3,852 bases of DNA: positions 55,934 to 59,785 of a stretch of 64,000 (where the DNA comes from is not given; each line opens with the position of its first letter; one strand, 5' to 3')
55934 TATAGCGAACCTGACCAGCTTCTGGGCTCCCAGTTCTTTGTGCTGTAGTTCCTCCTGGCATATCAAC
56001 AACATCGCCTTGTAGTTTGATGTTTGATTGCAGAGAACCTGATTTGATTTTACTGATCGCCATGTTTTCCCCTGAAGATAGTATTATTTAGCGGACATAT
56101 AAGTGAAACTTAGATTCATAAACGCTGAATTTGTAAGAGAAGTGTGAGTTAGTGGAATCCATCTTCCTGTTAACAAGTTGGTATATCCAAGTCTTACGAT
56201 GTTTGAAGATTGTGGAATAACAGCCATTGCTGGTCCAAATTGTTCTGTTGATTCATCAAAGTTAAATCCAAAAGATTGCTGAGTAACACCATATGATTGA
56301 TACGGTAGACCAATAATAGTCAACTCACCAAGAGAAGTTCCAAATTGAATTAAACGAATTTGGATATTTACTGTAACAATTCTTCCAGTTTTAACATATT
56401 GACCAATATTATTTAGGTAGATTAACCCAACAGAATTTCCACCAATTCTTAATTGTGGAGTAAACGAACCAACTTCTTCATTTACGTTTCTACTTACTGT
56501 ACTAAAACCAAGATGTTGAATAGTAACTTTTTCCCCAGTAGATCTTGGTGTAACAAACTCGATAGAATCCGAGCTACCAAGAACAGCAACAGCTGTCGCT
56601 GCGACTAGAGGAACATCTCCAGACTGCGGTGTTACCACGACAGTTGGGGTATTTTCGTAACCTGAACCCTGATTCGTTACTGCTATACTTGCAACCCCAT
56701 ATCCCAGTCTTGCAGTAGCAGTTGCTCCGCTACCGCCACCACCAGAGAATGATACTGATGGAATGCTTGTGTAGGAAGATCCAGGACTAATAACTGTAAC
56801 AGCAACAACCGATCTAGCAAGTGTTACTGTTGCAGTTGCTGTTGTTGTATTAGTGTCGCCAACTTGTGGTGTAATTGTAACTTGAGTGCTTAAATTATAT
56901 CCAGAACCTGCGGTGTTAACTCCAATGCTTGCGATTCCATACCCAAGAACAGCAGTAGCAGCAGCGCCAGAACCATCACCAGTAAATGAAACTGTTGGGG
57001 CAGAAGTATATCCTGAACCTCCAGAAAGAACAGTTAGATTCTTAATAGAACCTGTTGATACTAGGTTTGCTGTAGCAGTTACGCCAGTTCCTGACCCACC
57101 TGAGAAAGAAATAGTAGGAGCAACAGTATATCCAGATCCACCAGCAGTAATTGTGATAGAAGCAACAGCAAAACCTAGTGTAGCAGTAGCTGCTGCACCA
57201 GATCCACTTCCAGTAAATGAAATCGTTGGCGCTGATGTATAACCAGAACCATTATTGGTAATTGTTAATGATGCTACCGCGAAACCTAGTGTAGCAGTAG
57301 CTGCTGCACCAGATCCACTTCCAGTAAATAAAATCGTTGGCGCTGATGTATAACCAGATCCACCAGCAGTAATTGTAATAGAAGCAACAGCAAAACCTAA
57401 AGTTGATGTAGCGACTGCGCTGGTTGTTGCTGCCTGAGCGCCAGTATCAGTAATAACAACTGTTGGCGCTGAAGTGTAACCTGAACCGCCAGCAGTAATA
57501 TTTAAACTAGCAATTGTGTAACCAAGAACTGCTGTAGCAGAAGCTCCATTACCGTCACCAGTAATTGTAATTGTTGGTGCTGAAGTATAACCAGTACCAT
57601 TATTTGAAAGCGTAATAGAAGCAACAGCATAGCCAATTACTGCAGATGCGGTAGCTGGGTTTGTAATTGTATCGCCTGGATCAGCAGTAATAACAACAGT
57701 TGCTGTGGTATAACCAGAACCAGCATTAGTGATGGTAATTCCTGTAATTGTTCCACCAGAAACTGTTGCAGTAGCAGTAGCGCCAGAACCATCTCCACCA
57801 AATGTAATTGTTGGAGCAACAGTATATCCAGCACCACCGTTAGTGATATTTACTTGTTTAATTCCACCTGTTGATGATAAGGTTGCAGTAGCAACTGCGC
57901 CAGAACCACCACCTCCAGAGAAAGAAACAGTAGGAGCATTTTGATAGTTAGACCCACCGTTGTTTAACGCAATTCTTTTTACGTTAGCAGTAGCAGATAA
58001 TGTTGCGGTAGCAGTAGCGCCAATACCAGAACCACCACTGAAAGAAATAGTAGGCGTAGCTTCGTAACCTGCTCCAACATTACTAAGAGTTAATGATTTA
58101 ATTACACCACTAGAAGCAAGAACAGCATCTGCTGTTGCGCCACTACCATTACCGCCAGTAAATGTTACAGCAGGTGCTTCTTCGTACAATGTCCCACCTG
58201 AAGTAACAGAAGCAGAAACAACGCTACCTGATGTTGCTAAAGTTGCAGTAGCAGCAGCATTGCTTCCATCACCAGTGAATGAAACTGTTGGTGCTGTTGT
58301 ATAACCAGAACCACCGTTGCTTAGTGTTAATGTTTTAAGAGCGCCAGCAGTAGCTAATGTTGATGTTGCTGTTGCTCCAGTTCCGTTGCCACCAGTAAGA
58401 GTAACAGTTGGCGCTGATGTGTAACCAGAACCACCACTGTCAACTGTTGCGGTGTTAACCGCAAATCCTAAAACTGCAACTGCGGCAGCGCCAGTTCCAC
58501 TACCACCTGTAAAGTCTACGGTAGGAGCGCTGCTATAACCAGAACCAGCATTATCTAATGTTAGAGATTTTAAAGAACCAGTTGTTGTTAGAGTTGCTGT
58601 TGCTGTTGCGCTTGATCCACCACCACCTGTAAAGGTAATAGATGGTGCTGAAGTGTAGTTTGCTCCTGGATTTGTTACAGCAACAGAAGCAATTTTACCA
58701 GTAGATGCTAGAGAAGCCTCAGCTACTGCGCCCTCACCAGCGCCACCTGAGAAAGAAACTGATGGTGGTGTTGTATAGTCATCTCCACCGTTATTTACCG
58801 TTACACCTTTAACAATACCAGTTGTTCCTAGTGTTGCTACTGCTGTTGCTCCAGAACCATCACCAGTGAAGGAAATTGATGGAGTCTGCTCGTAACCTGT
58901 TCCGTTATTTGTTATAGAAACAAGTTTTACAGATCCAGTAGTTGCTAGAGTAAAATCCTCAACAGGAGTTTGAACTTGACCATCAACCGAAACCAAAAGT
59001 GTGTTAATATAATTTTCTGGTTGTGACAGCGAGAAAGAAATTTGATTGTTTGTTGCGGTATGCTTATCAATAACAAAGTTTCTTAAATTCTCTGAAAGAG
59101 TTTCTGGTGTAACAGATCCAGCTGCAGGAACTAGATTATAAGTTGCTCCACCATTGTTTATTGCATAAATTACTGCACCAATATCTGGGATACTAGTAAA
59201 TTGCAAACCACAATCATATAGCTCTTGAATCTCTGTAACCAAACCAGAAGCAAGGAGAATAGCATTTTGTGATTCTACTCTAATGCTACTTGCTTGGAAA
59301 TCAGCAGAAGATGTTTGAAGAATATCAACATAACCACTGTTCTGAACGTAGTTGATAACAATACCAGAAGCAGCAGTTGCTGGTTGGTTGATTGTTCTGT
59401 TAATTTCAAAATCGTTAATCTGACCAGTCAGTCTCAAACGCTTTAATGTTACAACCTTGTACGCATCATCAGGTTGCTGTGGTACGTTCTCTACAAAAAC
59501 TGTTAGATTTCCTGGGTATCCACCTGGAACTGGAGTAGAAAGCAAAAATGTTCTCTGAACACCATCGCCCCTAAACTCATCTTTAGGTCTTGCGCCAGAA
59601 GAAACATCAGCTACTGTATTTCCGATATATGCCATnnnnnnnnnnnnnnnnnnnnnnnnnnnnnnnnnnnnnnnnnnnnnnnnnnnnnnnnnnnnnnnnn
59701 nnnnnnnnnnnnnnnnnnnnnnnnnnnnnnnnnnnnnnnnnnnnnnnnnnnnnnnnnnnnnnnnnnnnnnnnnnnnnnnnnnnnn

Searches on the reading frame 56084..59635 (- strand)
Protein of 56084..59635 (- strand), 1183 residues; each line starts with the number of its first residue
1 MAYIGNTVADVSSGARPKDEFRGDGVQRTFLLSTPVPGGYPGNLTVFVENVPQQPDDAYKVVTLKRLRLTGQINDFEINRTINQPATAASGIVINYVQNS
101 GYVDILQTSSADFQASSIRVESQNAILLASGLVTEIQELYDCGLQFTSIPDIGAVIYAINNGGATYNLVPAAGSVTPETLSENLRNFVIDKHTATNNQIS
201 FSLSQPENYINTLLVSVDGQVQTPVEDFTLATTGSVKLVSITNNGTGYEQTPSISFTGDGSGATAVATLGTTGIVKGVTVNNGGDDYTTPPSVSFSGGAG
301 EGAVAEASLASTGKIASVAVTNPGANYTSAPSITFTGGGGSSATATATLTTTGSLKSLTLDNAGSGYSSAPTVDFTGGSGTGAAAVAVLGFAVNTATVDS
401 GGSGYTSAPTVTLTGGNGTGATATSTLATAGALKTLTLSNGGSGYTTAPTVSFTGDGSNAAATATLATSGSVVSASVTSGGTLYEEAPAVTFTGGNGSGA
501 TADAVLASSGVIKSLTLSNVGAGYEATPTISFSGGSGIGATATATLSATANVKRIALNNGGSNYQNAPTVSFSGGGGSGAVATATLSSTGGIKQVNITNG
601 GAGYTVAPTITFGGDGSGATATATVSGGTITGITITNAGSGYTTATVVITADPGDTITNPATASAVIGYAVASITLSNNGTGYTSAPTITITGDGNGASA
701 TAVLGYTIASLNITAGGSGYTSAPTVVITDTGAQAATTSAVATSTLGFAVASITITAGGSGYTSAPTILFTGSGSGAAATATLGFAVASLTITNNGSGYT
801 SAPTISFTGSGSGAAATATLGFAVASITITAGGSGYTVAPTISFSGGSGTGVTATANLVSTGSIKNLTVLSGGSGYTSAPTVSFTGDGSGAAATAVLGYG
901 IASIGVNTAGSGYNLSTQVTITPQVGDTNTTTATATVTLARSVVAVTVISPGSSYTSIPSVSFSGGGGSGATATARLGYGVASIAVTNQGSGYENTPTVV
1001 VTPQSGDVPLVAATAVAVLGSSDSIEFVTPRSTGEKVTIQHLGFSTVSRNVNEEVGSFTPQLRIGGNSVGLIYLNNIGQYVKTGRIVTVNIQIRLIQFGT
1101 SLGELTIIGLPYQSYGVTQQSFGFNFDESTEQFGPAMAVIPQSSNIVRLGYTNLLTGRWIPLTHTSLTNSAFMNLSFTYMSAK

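Call 3: search_protein_families(library=pfam, proteins=[window:56084-59635:-], max_evalue=0.1)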
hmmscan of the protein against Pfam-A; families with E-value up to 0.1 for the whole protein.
window:56084-59635:- (1183 aa): 0 families

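Call 11: search_protein_families(library=phrogs, proteins=[window:56084-59635:-], max_evalue=0.01)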
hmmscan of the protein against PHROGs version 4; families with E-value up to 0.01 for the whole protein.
window:56084-59635:- (1183 aa): 19 families
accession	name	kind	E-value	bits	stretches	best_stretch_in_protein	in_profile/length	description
phrog_701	-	head and packaging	3.4e-113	379.2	6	468-649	1122-1299/6136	virion structural protein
phrog_460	-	connector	4e-95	319.8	10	543-612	223-291/385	head closure Hc2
phrog_19630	-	head and packaging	1.2e-94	319.1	7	351-491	1118-1258/1266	virion structural protein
phrog_708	-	tail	3.5e-89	300.9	7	231-336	812-917/1383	baseplate wedge subunit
phrog_32294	-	tail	9.7e-79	265.6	10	738-892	1078-1240/2435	baseplate wedge subunit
phrog_22827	-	unknown function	1.5e-68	232.9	8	231-336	138-244/613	-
phrog_5342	-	tail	1.4e-66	225.5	12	900-977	60-136/3319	tail fiber protein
phrog_4406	-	head and packaging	4.1e-53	180.6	7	751-896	547-693/3231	virion structural protein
phrog_438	-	tail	2e-47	163.5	9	588-667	194-275/478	baseplate wedge subunit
phrog_2885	-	tail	3.4e-47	160.7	8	515-650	1007-1151/4179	baseplate wedge subunit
phrog_1922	-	tail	2.6e-46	159.6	8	432-506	833-905/932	baseplate hub subunit and tail lysozyme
phrog_30655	-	head and packaging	7e-36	124.1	8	816-896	113-196/1678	virion structural protein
phrog_17885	-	tail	8.5e-24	84.6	4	824-895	789-864/1002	tail fiber protein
phrog_6005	-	head and packaging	1.1e-14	54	4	489-748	122-396/1512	virion structural protein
phrog_32965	-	head and packaging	1.1e-13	50.3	4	323-391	132-200/2054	virion structural protein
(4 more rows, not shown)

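Call 49: search_dna_similar(query=window:56084-59635:-, collection=phages, mode=protein, max_rows=40, max_evalue=0.001)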
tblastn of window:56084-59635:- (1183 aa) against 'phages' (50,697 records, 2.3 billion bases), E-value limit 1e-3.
Records with a match: 125; places in all: 147; records where one place covers at least 80% of the query: 0.
Best place of each record, by identity: <60% 125.
By first word of the organism name: Synechococcus 91; Cyanophage 19; Prochlorococcus 12; Bacteriophage 2; Salmonella 1.
By host as written in the record: - 39; Synechococcus 18; Synechococcus sp. WH7803 15; Synechococcus sp. 10; Synechococcus sp. WH8102 5; Prochlorococcus sp. MED4 4; Synechococcus sp. WH 7803 4; Prochlorococcus sp. NATL2A 4; and 12 more.
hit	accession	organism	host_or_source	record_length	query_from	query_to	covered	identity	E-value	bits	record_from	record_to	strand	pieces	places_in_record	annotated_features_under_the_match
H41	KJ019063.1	Synechococcus phage S-MbCM6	-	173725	670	1001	28%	35.7%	4e-6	107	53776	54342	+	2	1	structural protein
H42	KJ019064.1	Synechococcus phage S-MbCM6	-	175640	670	1001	28%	35.7%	4e-6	107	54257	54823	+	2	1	structural protein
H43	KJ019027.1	Synechococcus phage S-MbCM6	-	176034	670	1001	28%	35.7%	4e-6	107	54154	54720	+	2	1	structural protein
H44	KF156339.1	Synechococcus phage S-MbCM25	Synechococcus sp. WH7803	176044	670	1001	28%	35.7%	4e-6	107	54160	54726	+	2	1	virion structural protein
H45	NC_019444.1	Synechococcus phage S-MbCM6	-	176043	670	1001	28%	35.7%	4e-6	107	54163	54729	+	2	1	virion structural protein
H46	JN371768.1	Synechococcus phage S-MbCM6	-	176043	670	1001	28%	35.7%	4e-6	107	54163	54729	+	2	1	gp8 baseplate wedge protein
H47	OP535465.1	Synechococcus phage S-CREM1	Synechococcus sp. CB0101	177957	666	1002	24%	38.8%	2e-5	110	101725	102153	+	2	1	baseplate wedge subunit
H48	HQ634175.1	Cyanophage P-RSM1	Prochlorococcus MIT9303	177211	486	802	27%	31.0%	2e-4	52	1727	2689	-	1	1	hypothetical protein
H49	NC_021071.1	Cyanophage P-RSM1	Prochlorococcus MIT9303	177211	486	802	27%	31.0%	2e-4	52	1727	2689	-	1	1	virion structural protein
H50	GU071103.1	Prochlorococcus phage P-SSM7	Prochlorococcus sp. NATL1A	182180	486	802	27%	28.4%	1e-4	52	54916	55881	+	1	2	structural protein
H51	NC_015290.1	Prochlorococcus phage P-SSM7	Prochlorococcus sp. NATL1A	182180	486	802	27%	28.4%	1e-4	52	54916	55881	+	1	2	virion structural protein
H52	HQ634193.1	Cyanophage P-RSM6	Prochlorococcus NATL2A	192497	661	913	21%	35.3%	2e-6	109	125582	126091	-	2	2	hypothetical protein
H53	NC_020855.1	Cyanophage P-RSM6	Prochlorococcus NATL2A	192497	661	913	21%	35.3%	2e-6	109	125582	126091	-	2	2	virion structural protein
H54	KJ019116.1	Synechococcus phage ACG-2014a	-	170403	660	924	22%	33.0%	2e-6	59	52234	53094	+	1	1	structural protein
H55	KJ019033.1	Synechococcus phage ACG-2014a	-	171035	660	924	22%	33.0%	2e-6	59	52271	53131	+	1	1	structural protein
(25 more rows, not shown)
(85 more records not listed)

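Call 68: list_cluster_members(proteins=[P0001, window:56084-59635:-])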
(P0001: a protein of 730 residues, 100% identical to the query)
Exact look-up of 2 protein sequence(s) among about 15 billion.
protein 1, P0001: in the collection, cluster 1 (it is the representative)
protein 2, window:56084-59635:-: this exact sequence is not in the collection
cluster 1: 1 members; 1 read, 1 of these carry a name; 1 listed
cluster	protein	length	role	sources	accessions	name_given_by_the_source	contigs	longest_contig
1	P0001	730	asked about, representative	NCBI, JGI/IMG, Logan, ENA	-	hypothetical protein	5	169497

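Call 79: find_homologous_proteins(query=window:56084-59635:-, max_evalue=1e-10)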
Query window:56084-59635:- (1183 aa): 2022 proteins with E <= 1e-10 among 8000 candidates; the best 120 are listed.
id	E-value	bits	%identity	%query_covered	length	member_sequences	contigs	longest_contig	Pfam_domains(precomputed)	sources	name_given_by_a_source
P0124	1.9e-153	531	38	65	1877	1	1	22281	-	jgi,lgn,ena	-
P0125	4.3e-153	530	40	61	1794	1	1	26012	-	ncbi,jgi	jgi:hypothetical protein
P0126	2.0e-152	528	47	48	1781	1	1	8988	PF07731.21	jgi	jgi:FtsP/CotA-like multicopper oxidase with cupredoxin domain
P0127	3.0e-152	527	38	62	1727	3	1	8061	-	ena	-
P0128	4.6e-150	520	39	64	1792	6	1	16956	-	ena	-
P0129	1.1e-137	479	42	49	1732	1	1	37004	-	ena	-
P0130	1.3e-137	479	41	51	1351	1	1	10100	-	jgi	jgi:hypothetical protein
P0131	5.0e-136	473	44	66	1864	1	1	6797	-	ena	-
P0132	3.2e-132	461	39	59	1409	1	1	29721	-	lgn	-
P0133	8.5e-132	459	41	55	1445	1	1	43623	-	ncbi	-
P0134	2.6e-131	458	40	65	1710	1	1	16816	-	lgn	-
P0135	4.6e-131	457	47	58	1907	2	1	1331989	-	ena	-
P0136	1.6e-125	438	46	61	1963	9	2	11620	PF07731.21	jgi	jgi:FtsP/CotA-like multicopper oxidase with cupredoxin domain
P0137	9.7e-124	433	41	48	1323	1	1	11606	-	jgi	jgi:hypothetical protein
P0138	1.8e-123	432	38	52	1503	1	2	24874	-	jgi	-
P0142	3.8e-119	417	48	38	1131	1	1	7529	-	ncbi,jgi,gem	ncbi:MAG: hypothetical protein WC749_08495 [Dehalococcoidia bacterium]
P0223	2.6e-81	292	39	51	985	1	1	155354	-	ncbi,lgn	ncbi:MAG: beta strand repeat-containing protein [Bacteroidales bacterium]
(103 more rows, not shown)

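Call 80: search_protein_families(library=ncbifam, proteins=[window:56084-59635:-, P0223, P0142], max_evalue=0.01)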
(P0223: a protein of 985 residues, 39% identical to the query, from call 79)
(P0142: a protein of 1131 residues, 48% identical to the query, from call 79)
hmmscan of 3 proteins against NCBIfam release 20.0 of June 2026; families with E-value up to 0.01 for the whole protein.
window:56084-59635:- (1183 aa): 0 families

P0223 (985 aa): 0 families

P0142 (1131 aa): 0 families

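Call 83: search_solved_structures(query=window:56084-59635:-, max_evalue=1)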
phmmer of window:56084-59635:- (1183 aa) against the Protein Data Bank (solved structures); distinct sequences matched with E-value up to 1: 0.

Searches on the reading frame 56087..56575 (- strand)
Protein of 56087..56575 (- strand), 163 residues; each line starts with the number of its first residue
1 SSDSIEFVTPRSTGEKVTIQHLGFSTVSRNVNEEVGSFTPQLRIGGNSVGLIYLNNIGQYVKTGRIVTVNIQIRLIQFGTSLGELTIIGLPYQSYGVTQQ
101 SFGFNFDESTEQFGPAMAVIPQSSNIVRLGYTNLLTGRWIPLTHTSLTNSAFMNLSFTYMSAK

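Call 30: search_protein_families(library=phrogs, proteins=[window:56087-56575:-], max_evalue=0.1)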
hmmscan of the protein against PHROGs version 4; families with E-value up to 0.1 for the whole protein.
seq(163 aa): 2 families
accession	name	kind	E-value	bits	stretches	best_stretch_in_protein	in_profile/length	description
phrog_17970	-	unknown function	1.2e-05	25.9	1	32-93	213-274/357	-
phrog_22560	-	tail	0.013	14.9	1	19-97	595-672/736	tail protein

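Call 31: search_protein_families(library=pfam, proteins=[window:56087-56575:-], max_evalue=10)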
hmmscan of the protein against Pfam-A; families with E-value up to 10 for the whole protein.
seq(163 aa): 0 families

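Call 50: find_related_loci(query=window:56087-56575:-, collection=viral_contigs, flank=6000)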
Query window:56087-56575:- (163 aa) in viral_contigs; peptide patterns used: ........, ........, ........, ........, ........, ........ (x = any residue, [..] = any of these).
9 stretches matched a pattern; 2 encode a relative of the query (tblastn E <= 1e-3); 2 distinct loci.
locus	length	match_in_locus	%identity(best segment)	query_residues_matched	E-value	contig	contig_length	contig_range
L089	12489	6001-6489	99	1-163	5e-110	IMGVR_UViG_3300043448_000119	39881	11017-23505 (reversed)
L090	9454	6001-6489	87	1-163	7e-99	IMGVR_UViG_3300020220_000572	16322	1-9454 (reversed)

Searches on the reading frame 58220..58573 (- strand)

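Call 31: search_protein_families(library=pfam, proteins=[window:58220-58573:-], max_evalue=10)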
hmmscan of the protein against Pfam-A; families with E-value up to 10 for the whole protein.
seq(118 aa): 1 family
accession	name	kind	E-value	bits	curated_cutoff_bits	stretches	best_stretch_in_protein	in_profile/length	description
PF14627.12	DUF4453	-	3.4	8.3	26.1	1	43-94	31-81/109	Domain of unknown function (DUF4453)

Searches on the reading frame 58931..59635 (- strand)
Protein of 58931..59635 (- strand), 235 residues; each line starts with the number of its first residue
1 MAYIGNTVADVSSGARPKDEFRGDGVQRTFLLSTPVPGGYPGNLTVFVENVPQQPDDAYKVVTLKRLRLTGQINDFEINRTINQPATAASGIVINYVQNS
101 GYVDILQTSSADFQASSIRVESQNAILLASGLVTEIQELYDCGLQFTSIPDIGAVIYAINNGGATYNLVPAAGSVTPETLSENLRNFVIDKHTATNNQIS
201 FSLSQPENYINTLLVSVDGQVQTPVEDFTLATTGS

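Call 30: search_protein_families(library=phrogs, proteins=[window:58931-59635:-], max_evalue=0.1)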
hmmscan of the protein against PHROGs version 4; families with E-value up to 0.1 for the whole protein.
seq(235 aa): 0 families

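Call 31: search_protein_families(library=pfam, proteins=[window:58931-59635:-], max_evalue=10)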
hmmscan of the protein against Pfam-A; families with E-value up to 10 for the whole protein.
seq(235 aa): 1 family
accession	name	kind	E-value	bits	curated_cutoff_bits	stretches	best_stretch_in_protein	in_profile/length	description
PF19278.4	Hydant_A_C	-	0.21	11.4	21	1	59-92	39-72/193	Hydantoinase/oxoprolinase C-terminal domain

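Call 51: find_related_loci(query=window:58931-59635:-, collection=viral_contigs, flank=6000)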
Query window:58931-59635:- (235 aa) in viral_contigs; peptide patterns used: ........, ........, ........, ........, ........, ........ (x = any residue, [..] = any of these).
34 stretches matched a pattern; 2 encode a relative of the query (tblastn E <= 1e-3); 2 distinct loci.
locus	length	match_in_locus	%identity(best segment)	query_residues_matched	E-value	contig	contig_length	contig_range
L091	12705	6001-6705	94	1-235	6e-151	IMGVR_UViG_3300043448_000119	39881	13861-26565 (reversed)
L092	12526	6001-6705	81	1-235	1e-129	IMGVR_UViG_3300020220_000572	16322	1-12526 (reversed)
